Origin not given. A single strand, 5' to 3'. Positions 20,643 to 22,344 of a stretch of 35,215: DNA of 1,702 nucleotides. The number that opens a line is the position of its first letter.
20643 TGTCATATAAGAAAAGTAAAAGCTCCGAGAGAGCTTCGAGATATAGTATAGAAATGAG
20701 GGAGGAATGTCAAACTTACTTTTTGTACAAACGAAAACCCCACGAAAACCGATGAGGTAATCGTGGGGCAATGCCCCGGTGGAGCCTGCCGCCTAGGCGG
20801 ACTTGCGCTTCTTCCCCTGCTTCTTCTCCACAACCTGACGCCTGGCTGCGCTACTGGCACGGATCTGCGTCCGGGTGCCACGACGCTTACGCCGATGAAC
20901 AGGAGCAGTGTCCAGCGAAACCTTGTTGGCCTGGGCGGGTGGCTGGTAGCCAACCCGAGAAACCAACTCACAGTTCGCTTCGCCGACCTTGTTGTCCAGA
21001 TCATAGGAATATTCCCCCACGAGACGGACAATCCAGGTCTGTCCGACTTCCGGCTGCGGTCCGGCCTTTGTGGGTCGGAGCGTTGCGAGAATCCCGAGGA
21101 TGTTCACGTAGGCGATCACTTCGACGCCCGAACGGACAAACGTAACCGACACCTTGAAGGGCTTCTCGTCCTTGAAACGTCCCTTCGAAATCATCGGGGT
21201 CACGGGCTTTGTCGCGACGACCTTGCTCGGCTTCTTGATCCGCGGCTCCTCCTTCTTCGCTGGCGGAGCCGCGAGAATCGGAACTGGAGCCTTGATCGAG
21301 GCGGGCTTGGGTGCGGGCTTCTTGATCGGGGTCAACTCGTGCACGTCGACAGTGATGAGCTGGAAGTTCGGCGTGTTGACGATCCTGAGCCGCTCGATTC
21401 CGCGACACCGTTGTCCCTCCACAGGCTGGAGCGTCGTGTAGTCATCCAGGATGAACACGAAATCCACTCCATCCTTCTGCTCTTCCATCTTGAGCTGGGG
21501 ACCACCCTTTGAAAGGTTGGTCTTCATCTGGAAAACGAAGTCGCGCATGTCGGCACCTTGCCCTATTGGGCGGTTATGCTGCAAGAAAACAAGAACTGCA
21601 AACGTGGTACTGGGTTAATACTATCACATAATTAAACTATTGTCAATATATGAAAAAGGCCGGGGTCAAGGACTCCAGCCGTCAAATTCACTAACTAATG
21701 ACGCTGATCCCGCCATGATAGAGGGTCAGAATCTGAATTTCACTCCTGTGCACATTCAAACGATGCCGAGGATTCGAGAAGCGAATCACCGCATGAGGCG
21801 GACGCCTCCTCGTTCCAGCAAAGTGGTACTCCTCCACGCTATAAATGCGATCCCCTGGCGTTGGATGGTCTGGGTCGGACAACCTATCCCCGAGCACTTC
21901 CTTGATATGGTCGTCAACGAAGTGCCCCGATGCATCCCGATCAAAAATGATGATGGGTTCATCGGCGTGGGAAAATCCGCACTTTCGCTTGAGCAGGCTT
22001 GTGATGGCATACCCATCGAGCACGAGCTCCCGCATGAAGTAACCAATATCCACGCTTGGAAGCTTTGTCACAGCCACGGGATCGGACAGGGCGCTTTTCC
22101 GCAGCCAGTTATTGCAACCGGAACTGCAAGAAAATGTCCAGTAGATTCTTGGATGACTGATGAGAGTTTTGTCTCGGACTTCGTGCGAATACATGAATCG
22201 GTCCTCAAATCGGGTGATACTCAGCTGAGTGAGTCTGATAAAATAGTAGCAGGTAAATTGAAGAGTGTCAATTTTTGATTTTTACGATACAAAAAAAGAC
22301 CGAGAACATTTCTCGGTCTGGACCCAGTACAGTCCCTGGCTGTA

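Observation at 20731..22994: GC-rich 2.2-kb island of three orphan genes, each a self-contained promoter-SD-CDS-terminator unit, lodged directly upstream of rpsS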

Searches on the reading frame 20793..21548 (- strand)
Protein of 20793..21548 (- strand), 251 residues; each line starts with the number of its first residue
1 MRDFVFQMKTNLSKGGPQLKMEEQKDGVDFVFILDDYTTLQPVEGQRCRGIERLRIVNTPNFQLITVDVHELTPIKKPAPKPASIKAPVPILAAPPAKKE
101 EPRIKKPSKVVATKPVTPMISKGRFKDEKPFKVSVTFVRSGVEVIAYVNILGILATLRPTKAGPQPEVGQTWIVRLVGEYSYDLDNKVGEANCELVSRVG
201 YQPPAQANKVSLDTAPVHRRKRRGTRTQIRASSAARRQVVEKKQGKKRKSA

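Call 5: search_protein_families(library=pfam, proteins=[window:20793-21548:-], max_evalue=0.01)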
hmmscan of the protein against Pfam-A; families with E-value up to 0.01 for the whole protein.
window:20793-21548:- (251 aa): 0 families

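Call 6: search_protein_families(library=phrogs, proteins=[window:20793-21548:-], max_evalue=0.1)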
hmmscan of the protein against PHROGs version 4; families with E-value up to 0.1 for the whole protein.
window:20793-21548:- (251 aa): 0 families

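Call 7: find_homologous_proteins(query=window:20793-21548:-, max_evalue=0.01)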
Query window:20793-21548:- (251 aa): 1 proteins with E <= 0.01 among 727 candidates.
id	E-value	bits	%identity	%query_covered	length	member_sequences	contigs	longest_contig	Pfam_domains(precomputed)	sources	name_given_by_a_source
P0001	6.4e-160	548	100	100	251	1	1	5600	-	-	-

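Call 10: find_encoding_contigs(protein=window:20793-21548:-, flank=10000)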
Protein window:20793-21548:- (251 aa): 1 contig read that carries it; 1 place shown.
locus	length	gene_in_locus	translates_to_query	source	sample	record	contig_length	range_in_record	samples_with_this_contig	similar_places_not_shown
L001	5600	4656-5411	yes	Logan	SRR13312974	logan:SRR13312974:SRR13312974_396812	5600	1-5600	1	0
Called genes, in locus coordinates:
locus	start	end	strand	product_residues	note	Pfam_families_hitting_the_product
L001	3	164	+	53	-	?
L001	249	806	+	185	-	-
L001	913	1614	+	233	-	PF05552:MS_channel_1st_1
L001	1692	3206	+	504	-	-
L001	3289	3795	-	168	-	-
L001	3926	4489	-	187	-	-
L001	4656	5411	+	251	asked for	-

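Call 29: search_protein_families(library=padloc, proteins=[window:20793-21548:-], max_evalue=0.1)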
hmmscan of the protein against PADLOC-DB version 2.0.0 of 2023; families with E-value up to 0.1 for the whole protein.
window:20793-21548:- (251 aa): 0 families

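Call 32: search_dna_similar(query=window:20793-21548:-, collection=phages, mode=protein, max_evalue=0.01)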
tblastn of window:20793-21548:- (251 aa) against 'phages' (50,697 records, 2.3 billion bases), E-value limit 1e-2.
No match.

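Call 56: search_solved_structures(query=A1, max_evalue=1)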
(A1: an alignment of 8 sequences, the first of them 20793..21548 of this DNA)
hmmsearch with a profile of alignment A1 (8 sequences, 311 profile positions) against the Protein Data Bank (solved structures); distinct sequences matched with E-value up to 1: 0.

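Call 62: predict_structure(alignment_id=A1)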
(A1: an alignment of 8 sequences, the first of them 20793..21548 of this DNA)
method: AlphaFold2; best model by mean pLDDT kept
length: 251 residues; sequences in the alignment: 8
mean_pLDDT: 77.1   pTM: 0.38
mean pLDDT of the five models: 77.1, 75.5, 75.3, 74.3, 69.6
residues with pLDDT >= 90: 104; 70-90: 61; 50-70: 57; < 50: 29
segments of 3 or more residues with pLDDT < 50: 205-211, 213-215, 217-222, 241-251
pLDDT, mean of each block of 10 residues (from residue 1): 94 89 91 90 94 80 91 82 61 55 59 74 82 93 93 93 91 93 91 91 48 46 53 53 45 45
secondary structure, 60 per line:
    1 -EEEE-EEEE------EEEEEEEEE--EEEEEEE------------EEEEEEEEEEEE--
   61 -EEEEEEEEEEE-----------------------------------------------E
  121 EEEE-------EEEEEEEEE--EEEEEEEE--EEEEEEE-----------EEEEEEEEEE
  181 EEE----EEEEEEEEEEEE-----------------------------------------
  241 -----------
elements in order: E2-5 E7-10 E17-25 E28-34 E47-58 E62-72 E120-124 E132-140 E143-150 E153-159 E171-183 E188-199

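Call 66: fold_search(model_id=the predicted structure, library=pdb)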
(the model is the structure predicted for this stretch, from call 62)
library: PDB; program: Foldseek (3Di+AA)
matches with E <= 10: 444; with E <= 0.001: 0
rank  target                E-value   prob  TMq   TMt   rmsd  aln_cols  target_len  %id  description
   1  3b6y_B                4.6e-03  0.95  0.21  0.28  16.8       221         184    7  Crystal Structure of the Second HIN-200 Domain of Interferon-Inducible Protein 16 (released 2007-11-13)
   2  4l5t_C                4.9e-03  0.82  0.18  0.22  19.4       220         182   10  Crystal structure of the tetrameric p202 HIN2 (released 2013-07-31)
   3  2id0_A                6.0e-03  0.97  0.20  0.09  14.4       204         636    7  Escherichia coli RNase II (released 2006-10-03)
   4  4jbm_B                7.5e-03  0.80  0.18  0.22  19.7       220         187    9  Structure of murine DNA binding protein bound with ds DNA (released 2013-06-26)
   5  4jbm_A                8.4e-03  0.82  0.19  0.24  19.4       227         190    8  Structure of murine DNA binding protein bound with ds DNA (released 2013-06-26)
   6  3go5                  8.8e-03  0.84  0.20  0.19  23.5       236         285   12  Crystal structure of a multidomain protein with nucleic acid binding domains (sp_0946) from streptococcus pneumoniae tig (released 2009-04-07)
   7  3rlo                  9.8e-03  0.87  0.23  0.28  18.4       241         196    7  Structural Basis of Cytosolic DNA Recognition by Innate Receptors (released 2012-04-25)
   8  4l5q                  1.0e-02  0.72  0.18  0.22  19.5       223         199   10  Crystal structure of p202 HIN1 (released 2013-07-31)
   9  5c0w_I                1.6e-02  0.47  0.17  0.19  17.9       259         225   12  Structure of a 12-subunit nuclear exosome complex bound to single-stranded RNA substrates (released 2015-07-29)
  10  3b6y_A                1.7e-02  0.77  0.21  0.27  17.5       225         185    9  Crystal Structure of the Second HIN-200 Domain of Interferon-Inducible Protein 16 (released 2007-11-13)
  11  4l5t_D                1.7e-02  0.60  0.18  0.22  18.2       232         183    9  Crystal structure of the tetrameric p202 HIN2 (released 2013-07-31)
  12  3rln                  1.9e-02  0.69  0.20  0.25  17.2       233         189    8  Structural Basis of Cytosolic DNA Recognition by Innate Immune Receptors (released 2012-04-25)
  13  3rnu_B                2.0e-02  0.72  0.22  0.26  17.3       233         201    8  Structural Basis of Cytosolic DNA Sensing by Innate Immune Receptors (released 2012-04-25)
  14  4lnq_B                2.2e-02  0.57  0.18  0.21  19.4       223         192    9  Crystal structure of Ifi202 HINa domain in complex with 20bp dsDNA (released 2014-01-08)
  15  5yzp                  2.3e-02  0.60  0.18  0.22  19.9       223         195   10  Crystal structure of p204 HINa domain (released 2018-12-19)
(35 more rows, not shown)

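Call 88: search_protein_families(library=ncbifam, proteins=[window:20793-21548:-], max_evalue=0.1)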
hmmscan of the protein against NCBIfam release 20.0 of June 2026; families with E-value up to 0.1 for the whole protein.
window:20793-21548:- (251 aa): 0 families

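Call 99: search_protein_families(library=pfam, alignment_id=A1, max_evalue=0.1)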
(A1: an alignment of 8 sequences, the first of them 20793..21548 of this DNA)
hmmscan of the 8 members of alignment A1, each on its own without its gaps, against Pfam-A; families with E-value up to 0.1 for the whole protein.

A. member 1, window:20793-21548:- (251 aa): 0 families

B. families by the number of members that match (of 8 scanned): 1 family
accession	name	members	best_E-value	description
PF19298.5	KshA_C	1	0.043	3-Ketosteroid 9alpha-hydroxylase C-terminal domain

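Call 104: find_related_loci(query=window:20793-21548:-, collection=viral_contigs, flank=5000)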
Query window:20793-21548:- (251 aa) in viral_contigs; peptide patterns used: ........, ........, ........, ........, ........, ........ (x = any residue, [..] = any of these).
18 stretches matched a pattern, but none encodes a relative of the query by tblastn (E <= 1e-3).

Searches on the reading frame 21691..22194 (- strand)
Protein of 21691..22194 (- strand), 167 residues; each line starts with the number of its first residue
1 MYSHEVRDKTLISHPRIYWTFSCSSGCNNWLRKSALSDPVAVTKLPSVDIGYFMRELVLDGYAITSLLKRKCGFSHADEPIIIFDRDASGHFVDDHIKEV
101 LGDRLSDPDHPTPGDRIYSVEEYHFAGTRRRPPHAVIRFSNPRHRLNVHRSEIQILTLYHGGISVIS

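Call 5: search_protein_families(library=pfam, proteins=[window:21691-22194:-], max_evalue=0.01)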
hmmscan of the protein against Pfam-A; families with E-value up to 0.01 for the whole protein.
window:21691-22194:- (167 aa): 0 families

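Call 6: search_protein_families(library=phrogs, proteins=[window:21691-22194:-], max_evalue=0.1)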
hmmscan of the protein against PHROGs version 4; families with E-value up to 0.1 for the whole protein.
window:21691-22194:- (167 aa): 0 families

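Call 9: find_homologous_proteins(query=window:21691-22194:-, max_evalue=0.01)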
Query window:21691-22194:-: 21 candidates shared short words with the query, none scored E <= 0.01.

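Call 29: search_protein_families(library=padloc, proteins=[window:21691-22194:-], max_evalue=0.1)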
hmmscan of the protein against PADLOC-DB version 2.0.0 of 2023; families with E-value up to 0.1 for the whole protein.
window:21691-22194:- (167 aa): 0 families

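Call 34: search_dna_similar(query=window:21691-22194:-, collection=phages, mode=protein, max_evalue=0.01)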
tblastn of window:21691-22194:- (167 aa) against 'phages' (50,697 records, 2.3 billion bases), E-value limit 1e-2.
No match.

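Call 71: find_related_loci(query=window:21691-22194:-, collection=metagenome_contigs, flank=5000)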
Query window:21691-22194:- (167 aa) in metagenome_contigs; peptide patterns used: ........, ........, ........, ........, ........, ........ (x = any residue, [..] = any of these).
54 stretches matched a pattern, but none encodes a relative of the query by tblastn (E <= 1e-3).

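Call 88: search_protein_families(library=ncbifam, proteins=[window:21691-22194:-], max_evalue=0.1)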
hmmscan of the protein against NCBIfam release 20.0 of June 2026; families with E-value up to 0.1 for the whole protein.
window:21691-22194:- (167 aa): 0 families

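Call 105: find_related_loci(query=window:21691-22194:-, collection=viral_contigs, flank=5000)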
Query window:21691-22194:- (167 aa) in viral_contigs; peptide patterns used: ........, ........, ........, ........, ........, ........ (x = any residue, [..] = any of these).
8 stretches matched a pattern, but none encodes a relative of the query by tblastn (E <= 1e-3).
